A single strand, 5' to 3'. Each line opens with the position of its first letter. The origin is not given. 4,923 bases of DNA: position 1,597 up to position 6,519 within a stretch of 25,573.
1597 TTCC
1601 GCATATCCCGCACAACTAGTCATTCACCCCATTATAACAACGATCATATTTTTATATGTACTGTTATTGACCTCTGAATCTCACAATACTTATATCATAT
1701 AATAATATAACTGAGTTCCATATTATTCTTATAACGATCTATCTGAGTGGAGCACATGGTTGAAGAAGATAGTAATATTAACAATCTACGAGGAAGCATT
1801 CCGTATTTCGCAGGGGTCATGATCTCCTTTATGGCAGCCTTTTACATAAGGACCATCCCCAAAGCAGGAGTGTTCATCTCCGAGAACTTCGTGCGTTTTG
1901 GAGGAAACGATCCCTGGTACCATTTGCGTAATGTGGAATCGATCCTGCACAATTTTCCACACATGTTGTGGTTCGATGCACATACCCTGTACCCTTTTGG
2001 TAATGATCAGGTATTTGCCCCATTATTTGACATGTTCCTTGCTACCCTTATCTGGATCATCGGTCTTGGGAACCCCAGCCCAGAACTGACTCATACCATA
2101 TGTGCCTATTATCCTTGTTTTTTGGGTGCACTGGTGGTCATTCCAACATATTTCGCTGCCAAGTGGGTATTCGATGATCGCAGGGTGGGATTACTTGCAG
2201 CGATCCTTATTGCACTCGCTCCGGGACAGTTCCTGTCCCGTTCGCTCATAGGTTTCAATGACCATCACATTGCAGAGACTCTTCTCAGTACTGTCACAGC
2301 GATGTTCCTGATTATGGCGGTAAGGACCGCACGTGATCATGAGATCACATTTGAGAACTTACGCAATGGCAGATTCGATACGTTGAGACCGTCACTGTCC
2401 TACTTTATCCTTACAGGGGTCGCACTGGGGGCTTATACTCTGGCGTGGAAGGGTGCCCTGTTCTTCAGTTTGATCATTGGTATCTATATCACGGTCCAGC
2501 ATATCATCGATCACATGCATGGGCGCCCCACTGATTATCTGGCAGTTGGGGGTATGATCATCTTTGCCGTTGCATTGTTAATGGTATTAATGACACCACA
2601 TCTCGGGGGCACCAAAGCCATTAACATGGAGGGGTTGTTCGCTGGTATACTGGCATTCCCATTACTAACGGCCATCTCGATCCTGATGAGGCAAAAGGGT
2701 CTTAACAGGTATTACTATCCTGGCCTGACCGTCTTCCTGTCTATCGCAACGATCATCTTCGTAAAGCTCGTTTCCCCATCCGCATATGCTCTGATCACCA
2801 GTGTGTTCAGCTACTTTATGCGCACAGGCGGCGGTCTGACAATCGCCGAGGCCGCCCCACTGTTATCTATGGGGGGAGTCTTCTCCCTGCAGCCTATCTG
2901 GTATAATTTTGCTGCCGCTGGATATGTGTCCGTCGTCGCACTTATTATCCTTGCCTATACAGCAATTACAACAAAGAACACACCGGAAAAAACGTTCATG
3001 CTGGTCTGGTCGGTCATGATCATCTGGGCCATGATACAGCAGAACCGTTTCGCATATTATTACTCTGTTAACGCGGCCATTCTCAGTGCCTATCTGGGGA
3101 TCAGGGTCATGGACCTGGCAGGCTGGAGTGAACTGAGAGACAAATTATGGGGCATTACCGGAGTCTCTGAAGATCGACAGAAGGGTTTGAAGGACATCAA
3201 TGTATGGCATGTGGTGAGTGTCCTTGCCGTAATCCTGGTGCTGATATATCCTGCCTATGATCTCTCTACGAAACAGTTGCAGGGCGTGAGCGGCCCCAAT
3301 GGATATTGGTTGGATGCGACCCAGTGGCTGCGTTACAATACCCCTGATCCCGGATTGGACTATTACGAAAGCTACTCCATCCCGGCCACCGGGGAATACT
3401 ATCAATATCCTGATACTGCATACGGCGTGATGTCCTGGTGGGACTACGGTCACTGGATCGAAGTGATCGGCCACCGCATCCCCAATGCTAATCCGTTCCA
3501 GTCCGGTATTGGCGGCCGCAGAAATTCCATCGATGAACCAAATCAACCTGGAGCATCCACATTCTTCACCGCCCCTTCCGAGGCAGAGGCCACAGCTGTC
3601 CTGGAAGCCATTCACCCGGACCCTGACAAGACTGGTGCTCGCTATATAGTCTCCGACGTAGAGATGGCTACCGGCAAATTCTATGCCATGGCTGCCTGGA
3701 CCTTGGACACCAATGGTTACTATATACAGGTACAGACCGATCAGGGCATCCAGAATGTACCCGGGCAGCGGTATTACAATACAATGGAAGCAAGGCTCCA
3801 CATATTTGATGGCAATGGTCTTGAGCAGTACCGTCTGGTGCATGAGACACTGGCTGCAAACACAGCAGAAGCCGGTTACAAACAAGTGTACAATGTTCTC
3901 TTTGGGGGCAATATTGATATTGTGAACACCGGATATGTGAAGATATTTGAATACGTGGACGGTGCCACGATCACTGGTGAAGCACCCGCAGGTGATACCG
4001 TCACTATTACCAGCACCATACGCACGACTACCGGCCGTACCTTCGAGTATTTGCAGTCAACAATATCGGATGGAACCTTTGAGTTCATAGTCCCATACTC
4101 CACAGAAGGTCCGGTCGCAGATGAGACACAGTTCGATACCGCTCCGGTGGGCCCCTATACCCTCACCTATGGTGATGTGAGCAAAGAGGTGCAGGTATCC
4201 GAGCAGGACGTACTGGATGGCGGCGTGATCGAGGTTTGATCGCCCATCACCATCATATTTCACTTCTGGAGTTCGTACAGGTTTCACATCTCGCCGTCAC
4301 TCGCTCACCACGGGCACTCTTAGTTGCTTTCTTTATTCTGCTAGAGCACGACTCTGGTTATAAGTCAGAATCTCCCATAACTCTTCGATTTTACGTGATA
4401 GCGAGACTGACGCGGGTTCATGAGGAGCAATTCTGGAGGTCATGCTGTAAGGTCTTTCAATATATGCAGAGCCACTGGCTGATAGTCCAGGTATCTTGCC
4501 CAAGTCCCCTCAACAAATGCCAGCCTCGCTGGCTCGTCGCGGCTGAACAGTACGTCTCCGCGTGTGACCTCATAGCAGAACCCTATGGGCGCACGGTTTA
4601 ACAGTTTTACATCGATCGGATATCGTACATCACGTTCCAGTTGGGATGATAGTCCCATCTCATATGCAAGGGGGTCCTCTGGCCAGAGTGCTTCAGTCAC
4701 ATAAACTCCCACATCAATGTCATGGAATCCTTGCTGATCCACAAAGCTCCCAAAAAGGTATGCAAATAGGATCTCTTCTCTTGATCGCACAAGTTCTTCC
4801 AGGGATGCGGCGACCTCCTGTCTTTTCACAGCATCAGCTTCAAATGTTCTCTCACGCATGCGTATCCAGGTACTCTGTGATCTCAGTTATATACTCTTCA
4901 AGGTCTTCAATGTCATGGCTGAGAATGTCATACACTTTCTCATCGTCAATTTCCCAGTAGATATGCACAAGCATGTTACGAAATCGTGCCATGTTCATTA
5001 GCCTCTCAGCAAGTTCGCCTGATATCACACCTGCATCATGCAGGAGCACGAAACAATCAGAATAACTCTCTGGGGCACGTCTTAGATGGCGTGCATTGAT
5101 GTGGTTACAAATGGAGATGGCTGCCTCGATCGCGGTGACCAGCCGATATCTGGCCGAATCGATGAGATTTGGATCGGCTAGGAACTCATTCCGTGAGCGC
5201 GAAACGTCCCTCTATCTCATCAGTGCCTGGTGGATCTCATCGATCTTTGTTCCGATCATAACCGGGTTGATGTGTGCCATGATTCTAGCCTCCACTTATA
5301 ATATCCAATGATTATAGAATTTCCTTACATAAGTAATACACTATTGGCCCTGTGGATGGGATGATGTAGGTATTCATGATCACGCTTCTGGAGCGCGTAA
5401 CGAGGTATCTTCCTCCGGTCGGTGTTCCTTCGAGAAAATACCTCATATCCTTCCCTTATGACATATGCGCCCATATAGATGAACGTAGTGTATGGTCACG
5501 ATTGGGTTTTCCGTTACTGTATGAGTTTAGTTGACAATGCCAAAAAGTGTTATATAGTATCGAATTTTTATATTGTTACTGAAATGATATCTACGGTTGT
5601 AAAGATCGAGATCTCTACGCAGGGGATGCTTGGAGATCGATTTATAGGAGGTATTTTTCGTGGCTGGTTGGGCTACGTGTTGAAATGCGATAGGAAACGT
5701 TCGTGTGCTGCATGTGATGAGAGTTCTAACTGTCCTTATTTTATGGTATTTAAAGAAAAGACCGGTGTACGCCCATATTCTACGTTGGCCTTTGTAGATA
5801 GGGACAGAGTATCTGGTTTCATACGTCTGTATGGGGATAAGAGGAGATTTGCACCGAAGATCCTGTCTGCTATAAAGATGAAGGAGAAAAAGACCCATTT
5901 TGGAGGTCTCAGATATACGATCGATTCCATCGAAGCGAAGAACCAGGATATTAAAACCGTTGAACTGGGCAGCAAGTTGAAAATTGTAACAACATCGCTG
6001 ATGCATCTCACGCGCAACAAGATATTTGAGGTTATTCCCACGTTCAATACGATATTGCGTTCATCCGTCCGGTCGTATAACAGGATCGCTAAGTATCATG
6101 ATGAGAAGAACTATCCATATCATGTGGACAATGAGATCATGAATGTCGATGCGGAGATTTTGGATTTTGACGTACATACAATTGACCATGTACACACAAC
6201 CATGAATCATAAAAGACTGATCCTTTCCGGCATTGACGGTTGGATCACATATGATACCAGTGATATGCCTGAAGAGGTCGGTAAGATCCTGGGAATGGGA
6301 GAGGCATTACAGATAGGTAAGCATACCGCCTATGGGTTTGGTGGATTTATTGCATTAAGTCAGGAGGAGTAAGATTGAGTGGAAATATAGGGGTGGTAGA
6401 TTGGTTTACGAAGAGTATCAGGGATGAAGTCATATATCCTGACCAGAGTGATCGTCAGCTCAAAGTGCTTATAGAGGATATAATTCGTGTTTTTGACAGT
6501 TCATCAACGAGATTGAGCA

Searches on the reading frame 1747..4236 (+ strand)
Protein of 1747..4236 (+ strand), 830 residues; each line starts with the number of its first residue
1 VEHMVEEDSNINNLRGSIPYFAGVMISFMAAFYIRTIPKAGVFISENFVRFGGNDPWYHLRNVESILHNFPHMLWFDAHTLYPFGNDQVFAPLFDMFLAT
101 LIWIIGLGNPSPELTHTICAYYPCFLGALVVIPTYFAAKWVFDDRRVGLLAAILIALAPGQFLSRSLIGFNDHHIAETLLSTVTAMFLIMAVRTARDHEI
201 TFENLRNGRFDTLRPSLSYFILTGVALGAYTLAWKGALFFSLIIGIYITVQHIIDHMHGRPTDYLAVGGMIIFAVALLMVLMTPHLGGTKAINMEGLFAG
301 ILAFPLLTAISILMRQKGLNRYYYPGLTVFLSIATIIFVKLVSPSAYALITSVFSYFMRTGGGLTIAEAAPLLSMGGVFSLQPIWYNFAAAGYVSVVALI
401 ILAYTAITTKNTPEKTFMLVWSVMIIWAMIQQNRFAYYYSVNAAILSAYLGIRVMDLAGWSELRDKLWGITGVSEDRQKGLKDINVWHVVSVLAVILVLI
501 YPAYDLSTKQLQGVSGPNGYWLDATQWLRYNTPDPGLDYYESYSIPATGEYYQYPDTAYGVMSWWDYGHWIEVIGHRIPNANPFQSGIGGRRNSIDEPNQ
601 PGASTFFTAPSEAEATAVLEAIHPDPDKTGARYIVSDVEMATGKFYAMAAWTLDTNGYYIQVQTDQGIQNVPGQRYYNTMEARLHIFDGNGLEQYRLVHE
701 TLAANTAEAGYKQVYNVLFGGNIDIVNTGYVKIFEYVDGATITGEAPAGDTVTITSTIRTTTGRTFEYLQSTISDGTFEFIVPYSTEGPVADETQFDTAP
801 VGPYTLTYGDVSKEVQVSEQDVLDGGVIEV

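Call 8: search_protein_families(library=pfam, proteins=[window:1747-4236:+], max_evalue=0.01)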
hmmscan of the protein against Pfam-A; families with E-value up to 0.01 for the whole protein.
window:1747-4236:+ (830 aa): 3 families
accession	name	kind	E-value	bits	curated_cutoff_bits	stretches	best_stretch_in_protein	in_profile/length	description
PF02516.20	STT3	-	1.5e-27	97.6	24.5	1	37-454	16-368/405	Oligosaccharyl transferase STT3, N-terminal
PF18079.6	AglB_L1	-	2e-26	92.3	23.6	1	739-828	1-87/87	Archaeal glycosylation protein B long peripheral domain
PF22627.1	AglB_core-like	-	2.1e-22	80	27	1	521-641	4-111/111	AglB core domain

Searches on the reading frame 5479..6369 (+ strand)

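Call 8: search_protein_families(library=pfam, proteins=[window:5479-6369:+], max_evalue=0.01)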
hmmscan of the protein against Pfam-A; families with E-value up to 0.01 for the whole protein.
window:5479-6369:+ (297 aa): 1 family
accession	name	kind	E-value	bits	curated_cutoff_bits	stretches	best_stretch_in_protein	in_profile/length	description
PF10040.14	CRISPR_Cas6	-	2.8e-10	41.2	25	1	177-289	9-88/89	CRISPR-associated endoribonuclease Cas6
